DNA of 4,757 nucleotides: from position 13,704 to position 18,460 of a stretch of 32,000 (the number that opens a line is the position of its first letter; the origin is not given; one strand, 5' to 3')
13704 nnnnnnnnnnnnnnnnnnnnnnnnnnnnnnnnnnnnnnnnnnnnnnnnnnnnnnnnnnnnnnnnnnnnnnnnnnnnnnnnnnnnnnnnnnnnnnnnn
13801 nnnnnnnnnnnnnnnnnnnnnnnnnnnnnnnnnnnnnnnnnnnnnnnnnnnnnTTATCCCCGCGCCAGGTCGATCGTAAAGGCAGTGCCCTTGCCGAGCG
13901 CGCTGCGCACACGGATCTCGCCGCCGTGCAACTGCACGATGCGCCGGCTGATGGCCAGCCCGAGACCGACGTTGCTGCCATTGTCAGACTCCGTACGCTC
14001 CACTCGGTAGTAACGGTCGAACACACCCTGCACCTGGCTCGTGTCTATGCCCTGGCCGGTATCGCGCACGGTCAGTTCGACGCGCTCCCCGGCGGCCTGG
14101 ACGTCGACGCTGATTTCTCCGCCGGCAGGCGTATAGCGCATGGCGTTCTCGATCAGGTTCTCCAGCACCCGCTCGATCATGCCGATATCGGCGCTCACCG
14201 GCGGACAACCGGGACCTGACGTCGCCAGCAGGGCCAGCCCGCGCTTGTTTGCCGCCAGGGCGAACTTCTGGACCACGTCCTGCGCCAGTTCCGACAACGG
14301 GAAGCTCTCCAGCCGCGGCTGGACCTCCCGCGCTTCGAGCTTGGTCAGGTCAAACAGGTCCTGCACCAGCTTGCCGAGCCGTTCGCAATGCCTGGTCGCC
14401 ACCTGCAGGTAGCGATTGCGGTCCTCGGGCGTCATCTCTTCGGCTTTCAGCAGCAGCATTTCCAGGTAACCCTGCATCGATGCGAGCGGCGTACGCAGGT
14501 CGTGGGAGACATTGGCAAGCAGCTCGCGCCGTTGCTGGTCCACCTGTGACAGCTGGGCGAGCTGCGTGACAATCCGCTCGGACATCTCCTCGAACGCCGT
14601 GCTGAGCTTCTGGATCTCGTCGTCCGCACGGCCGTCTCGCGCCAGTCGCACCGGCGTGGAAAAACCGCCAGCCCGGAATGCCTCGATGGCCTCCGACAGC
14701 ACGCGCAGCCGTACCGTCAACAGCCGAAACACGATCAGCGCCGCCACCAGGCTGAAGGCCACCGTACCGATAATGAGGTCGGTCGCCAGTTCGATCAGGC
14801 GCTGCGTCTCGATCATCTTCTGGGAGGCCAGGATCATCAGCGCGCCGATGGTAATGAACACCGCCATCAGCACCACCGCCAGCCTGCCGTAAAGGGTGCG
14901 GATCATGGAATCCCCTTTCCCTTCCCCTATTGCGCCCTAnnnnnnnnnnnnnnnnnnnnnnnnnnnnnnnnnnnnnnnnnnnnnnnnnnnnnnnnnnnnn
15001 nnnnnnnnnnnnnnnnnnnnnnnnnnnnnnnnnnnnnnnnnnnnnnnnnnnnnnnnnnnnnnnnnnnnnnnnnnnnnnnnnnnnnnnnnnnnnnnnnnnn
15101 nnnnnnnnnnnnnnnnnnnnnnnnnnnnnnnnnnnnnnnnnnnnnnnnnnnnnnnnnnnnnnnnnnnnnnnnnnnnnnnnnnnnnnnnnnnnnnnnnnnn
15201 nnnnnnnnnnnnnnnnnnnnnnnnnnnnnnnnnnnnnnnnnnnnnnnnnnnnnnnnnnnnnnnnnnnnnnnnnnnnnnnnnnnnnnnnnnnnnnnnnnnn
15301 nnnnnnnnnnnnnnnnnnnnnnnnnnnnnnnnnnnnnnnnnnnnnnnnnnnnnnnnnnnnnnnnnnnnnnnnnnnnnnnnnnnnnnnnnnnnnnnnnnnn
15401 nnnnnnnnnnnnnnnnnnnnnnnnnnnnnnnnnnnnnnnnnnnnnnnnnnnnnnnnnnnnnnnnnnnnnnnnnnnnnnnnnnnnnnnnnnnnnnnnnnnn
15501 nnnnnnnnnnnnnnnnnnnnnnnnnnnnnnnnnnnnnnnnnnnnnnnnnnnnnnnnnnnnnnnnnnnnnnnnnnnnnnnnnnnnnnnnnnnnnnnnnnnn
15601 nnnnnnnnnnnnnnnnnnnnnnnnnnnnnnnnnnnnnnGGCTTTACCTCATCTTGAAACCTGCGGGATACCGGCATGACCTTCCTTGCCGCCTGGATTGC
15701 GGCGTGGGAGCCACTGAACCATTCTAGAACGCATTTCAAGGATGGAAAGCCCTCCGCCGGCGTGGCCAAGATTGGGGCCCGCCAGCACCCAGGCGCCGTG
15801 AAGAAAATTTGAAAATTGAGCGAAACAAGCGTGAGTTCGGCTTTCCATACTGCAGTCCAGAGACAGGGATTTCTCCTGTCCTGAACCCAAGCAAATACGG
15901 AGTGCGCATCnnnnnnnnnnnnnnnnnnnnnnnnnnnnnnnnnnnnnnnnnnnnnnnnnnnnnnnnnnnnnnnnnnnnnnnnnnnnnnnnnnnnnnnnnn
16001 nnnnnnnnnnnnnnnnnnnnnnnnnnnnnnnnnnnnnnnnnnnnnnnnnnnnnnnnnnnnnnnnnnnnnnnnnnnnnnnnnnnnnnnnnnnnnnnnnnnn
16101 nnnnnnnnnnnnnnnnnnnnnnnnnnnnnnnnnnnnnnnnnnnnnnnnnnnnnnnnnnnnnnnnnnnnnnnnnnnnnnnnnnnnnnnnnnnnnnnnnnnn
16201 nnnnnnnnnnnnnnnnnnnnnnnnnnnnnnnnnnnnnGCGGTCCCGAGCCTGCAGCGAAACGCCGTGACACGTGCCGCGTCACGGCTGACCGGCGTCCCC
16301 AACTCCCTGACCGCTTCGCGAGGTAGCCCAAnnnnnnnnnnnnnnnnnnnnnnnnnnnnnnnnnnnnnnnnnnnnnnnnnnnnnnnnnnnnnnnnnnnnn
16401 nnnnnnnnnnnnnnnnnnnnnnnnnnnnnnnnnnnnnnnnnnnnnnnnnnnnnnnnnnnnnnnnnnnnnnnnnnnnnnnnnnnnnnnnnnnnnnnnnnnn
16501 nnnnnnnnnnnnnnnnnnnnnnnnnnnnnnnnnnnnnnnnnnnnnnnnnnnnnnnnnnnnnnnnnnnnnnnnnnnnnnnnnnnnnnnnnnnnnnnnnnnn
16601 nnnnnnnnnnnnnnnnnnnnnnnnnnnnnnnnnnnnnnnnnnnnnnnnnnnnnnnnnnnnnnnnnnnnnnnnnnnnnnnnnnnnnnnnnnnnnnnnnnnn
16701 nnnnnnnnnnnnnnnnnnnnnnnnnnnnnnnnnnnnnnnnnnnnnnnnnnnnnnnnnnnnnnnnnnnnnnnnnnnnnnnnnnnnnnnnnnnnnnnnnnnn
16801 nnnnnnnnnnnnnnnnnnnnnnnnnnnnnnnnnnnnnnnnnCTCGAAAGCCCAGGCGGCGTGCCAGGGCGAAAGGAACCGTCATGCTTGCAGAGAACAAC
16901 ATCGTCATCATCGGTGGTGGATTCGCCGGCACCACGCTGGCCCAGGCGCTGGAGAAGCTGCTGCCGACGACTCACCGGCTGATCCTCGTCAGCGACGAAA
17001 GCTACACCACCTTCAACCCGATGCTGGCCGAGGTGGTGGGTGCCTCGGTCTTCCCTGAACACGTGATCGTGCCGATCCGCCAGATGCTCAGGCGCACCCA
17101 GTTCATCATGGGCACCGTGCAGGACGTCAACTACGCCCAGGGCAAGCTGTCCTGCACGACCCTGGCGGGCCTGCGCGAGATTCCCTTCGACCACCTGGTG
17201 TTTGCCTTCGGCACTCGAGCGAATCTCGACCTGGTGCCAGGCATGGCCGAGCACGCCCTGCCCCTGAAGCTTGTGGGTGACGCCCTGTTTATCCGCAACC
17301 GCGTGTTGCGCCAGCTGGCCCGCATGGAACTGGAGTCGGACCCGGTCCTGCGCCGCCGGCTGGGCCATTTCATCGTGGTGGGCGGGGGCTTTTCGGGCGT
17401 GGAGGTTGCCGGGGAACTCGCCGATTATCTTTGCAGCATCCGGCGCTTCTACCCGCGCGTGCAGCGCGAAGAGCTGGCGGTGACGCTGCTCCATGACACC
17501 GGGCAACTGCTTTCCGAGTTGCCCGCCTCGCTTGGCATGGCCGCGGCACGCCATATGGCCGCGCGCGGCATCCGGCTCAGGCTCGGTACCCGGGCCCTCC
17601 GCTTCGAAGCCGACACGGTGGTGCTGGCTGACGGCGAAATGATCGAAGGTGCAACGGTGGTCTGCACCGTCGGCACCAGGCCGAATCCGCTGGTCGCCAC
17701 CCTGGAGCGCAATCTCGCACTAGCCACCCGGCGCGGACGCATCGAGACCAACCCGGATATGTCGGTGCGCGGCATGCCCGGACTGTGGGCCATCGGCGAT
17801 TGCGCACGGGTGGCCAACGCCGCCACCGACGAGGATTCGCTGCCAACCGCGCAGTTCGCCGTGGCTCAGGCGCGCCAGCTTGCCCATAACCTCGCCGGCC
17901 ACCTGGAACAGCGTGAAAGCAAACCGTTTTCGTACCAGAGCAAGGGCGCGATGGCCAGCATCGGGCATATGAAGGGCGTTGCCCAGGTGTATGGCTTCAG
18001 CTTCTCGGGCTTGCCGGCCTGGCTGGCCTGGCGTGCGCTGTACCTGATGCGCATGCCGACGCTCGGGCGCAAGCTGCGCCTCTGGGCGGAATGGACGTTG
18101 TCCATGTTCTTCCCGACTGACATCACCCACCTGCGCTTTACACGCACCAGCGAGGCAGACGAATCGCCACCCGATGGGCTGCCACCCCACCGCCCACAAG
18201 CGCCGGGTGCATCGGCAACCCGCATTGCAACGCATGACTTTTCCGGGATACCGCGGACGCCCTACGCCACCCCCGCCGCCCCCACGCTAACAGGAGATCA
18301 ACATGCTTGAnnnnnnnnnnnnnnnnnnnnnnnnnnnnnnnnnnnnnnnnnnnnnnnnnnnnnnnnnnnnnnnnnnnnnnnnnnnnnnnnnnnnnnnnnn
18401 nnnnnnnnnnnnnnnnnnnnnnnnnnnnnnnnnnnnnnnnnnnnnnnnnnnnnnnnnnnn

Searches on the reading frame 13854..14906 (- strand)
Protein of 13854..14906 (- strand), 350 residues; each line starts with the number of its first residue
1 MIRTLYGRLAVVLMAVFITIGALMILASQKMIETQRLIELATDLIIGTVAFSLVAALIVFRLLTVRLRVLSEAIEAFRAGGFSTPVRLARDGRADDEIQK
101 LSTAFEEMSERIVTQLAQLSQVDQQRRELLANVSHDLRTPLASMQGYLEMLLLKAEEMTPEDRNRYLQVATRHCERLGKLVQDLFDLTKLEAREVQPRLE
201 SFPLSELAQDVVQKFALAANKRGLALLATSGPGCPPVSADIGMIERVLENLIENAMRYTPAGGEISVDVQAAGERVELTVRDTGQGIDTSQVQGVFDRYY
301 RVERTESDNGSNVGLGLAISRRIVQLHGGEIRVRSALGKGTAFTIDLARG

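Call 10: search_protein_families(library=pfam, proteins=[window:13854-14906:-], max_evalue=0.01)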
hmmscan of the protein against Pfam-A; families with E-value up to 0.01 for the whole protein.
window:13854-14906:- (350 aa): 4 families
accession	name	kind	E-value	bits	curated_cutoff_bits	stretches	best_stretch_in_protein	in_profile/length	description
PF02518.31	HATPase_c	-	5.2e-28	98.1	26.4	1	242-347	4-107/111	Histidine kinase-, DNA gyrase B-, and HSP90-like ATPase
PF00512.31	HisKA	-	2e-19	69.8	26.9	1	125-192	1-65/66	His Kinase A (phospho-acceptor) domain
PF00672.30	HAMP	-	1.1e-06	29.3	25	1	61-113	4-52/53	HAMP domain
PF13581.12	HATPase_c_2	-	8.2e-06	26.3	27.4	1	248-326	40-111/127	Histidine kinase-like ATPase domain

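Call 50: search_protein_families(library=ncbifam, proteins=[window:13854-14906:-], max_evalue=0.001)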
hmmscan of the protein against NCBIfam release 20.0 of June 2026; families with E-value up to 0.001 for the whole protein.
window:13854-14906:- (350 aa): 87 families (the best 25 are shown)
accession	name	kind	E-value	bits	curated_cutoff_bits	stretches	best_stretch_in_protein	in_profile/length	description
NF046044.1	PnpS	equivalog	5.4e-65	219.9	400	1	113-347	157-389/390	two-component system histidine kinase PnpS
TIGR02966.1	phoR_proteo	equivalog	3.6e-63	213.6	334.2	1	75-346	62-332/333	phosphate regulon sensor histidine kinase PhoR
NF033092.0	HK_WalK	equivalog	7.2e-63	213.1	725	1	118-347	364-592/594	cell wall metabolism sensor histidine kinase WalK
NF041735.1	hist_kin_RppB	equivalog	4.3e-50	170.8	400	1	123-347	213-437/438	two-component system sensor histidine kinase RppB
NF047874.1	MASE3_PAS_HK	subfamily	1.9e-49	169.1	560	1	109-347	381-623/655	MASE3 domain-containing sensor histidine kinase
TIGR01386.1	cztS_silS_copS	subfamily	2.2e-49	168.7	292.55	1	24-347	146-456/457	heavy metal sensor histidine kinase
NF012163.2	BaeS_SmeS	equivalog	3.7e-49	167.9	500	1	46-338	171-448/457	sensor histidine kinase efflux regulator BaeS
NF040691.1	MtrAB_MtrB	equivalog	1.3e-47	163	450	1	48-348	194-491/507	MtrAB system histidine kinase MtrB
NF033091.0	HK_VanS_ACDEFG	equivalog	1.6e-47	162.1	400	1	94-347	42-292/293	vancomycin resistance histidine kinase VanS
NF008312.0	PRK11100.1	equivalog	1e-44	153.2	356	1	34-348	173-473/477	two-component system sensor histidine kinase CreC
NF041832.1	near_NosP_CTERM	subfamily_domain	4.3e-43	147.8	400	1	124-348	5-224/370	NahK/ErcS family hybrid sensor histidine kinase/response regulator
NF045911.1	TCSHisKinNblS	equivalog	5.8e-43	147.1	1000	1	121-348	383-619/621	two-component system sensor histidine kinase NblS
TIGR02956.1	TMAO_torS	equivalog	8.1e-43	146.7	676.5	1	124-347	462-680/967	TMAO reductase system sensor histidine kinase/response regulator TorS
NF006800.0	PRK09303.1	equivalog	1.3e-40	139.6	342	1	117-346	142-374/383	histidine kinase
NF038297.2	hybrid_HK_HrmK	equivalog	1.9e-40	139.1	725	1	105-347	214-455/607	hybrid histidine kinase/response regulator HrmK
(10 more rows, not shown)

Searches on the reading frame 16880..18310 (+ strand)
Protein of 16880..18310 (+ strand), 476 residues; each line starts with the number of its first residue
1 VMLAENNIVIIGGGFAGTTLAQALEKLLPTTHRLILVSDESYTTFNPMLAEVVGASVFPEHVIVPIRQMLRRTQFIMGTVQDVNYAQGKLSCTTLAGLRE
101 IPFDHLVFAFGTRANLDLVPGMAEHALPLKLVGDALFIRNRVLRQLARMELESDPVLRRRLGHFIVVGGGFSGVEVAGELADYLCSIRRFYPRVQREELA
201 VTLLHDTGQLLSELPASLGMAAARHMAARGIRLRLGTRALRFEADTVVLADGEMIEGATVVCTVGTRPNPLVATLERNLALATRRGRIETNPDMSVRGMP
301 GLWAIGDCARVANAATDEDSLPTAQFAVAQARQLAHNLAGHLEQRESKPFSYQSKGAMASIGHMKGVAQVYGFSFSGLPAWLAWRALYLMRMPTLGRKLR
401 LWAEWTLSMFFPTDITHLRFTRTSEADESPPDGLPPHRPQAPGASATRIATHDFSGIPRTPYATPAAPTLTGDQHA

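Call 10: search_protein_families(library=pfam, proteins=[window:16880-18310:+], max_evalue=0.01)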
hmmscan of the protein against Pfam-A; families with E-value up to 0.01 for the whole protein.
window:16880-18310:+ (476 aa): 6 families
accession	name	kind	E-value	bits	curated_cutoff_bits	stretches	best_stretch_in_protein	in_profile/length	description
PF07992.20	Pyr_redox_2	-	1.3e-45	156.5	26.1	1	7-331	2-291/291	Pyridine nucleotide-disulphide oxidoreductase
PF00070.33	Pyr_redox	-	3.9e-12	47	22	1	163-246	1-70/82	Pyridine nucleotide-disulphide oxidoreductase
PF22366.1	NDH2_C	-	5.1e-07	30.2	27.7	1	355-411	2-59/62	NDH2 C-terminal domain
PF13454.12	NAD_binding_9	-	4.5e-05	23.9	21.8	0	9-39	1-32/155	FAD-NAD(P)-binding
PF01134.28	GIDA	-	0.0061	16.1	22.1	0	164-182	2-20/391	Glucose inhibited division protein A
PF04820.20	Trp_halogenase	-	0.0087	15.4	21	0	7-44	1-39/458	Tryptophan halogenase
